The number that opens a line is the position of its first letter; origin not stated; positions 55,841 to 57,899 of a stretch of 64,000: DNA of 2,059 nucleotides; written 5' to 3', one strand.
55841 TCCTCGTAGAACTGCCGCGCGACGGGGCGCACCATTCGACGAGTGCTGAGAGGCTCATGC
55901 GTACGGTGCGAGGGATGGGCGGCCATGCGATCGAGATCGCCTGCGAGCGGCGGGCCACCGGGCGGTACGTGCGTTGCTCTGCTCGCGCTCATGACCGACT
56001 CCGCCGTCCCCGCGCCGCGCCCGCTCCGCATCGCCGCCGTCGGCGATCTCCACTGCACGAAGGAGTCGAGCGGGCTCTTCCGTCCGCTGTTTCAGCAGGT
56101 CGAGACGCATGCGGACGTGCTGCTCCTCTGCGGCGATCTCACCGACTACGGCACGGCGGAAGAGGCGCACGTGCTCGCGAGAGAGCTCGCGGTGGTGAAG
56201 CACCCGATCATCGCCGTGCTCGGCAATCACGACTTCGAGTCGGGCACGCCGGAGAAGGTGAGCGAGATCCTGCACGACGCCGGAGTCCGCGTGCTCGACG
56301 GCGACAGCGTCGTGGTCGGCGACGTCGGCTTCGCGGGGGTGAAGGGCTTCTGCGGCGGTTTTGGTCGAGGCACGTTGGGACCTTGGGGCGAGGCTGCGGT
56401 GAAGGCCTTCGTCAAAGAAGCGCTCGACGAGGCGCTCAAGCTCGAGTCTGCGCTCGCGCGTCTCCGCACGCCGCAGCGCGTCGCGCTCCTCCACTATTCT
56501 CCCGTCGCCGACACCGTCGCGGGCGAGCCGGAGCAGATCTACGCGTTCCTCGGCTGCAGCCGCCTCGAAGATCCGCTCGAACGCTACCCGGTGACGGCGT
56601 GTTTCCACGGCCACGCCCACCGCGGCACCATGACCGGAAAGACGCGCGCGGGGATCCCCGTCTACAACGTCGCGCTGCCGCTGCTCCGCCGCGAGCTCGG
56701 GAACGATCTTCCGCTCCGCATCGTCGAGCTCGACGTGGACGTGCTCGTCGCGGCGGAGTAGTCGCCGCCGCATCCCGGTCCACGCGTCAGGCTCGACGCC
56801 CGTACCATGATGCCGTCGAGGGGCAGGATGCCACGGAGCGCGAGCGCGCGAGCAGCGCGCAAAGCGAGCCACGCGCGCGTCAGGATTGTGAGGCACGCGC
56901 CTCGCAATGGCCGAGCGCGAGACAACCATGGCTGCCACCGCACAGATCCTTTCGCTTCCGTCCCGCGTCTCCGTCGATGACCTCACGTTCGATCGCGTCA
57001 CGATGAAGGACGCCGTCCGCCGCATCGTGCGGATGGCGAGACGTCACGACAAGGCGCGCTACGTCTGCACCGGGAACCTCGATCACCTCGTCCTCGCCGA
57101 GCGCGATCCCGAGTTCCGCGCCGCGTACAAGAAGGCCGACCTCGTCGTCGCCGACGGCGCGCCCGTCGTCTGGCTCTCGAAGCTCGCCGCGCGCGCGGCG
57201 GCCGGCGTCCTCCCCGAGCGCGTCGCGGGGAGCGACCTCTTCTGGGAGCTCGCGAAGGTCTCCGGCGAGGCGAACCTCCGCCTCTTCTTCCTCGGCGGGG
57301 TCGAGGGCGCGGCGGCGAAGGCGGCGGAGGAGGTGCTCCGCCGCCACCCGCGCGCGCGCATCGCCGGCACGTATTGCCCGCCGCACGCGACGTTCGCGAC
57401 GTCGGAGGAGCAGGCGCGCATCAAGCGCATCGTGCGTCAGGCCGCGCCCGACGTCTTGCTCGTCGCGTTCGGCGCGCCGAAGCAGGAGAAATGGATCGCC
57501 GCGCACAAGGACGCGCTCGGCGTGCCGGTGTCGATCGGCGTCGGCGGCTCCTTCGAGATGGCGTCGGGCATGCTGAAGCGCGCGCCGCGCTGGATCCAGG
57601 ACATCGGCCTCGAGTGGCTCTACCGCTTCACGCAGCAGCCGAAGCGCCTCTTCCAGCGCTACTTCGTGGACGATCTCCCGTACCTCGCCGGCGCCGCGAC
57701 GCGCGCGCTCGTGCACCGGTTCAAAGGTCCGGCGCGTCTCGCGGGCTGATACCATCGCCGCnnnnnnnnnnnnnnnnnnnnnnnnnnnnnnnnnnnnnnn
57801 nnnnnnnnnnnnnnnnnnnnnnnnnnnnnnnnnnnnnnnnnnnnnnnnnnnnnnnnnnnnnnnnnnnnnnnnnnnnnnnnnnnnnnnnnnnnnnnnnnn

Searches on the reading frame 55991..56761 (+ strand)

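Call 71: search_protein_families(library=pfam, max_evalue=0.001, proteins=[window:55991-56761:+])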
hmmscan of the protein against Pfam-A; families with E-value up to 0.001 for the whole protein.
window:55991-56761:+ (256 aa): 2 families
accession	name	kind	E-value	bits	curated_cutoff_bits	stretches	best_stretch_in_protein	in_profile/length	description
PF00149.33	Metallophos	-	1.1e-15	59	21.5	1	12-211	1-190/191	Calcineurin-like phosphoesterase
PF12850.12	Metallophos_2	-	6.3e-08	33.2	27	1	13-215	2-122/154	Calcineurin-like phosphoesterase superfamily domain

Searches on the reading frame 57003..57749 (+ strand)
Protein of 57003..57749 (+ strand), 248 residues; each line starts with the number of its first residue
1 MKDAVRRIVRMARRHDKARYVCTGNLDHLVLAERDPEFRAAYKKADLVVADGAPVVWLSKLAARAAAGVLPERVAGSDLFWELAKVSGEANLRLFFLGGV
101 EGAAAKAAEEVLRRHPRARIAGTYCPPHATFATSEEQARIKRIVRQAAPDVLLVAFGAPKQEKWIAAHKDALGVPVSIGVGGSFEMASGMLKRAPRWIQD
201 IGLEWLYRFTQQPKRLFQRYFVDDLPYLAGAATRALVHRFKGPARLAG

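Call 71: search_protein_families(library=pfam, max_evalue=0.001, proteins=[window:57003-57749:+])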
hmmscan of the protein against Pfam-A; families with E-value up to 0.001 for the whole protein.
window:57003-57749:+ (248 aa): 1 family
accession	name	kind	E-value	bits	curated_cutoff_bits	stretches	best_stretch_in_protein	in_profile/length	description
PF03808.19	Glyco_tran_WecG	-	1.8e-58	197.5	27.4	1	45-220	1-168/168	Glycosyl transferase WecG/TagA/CpsF family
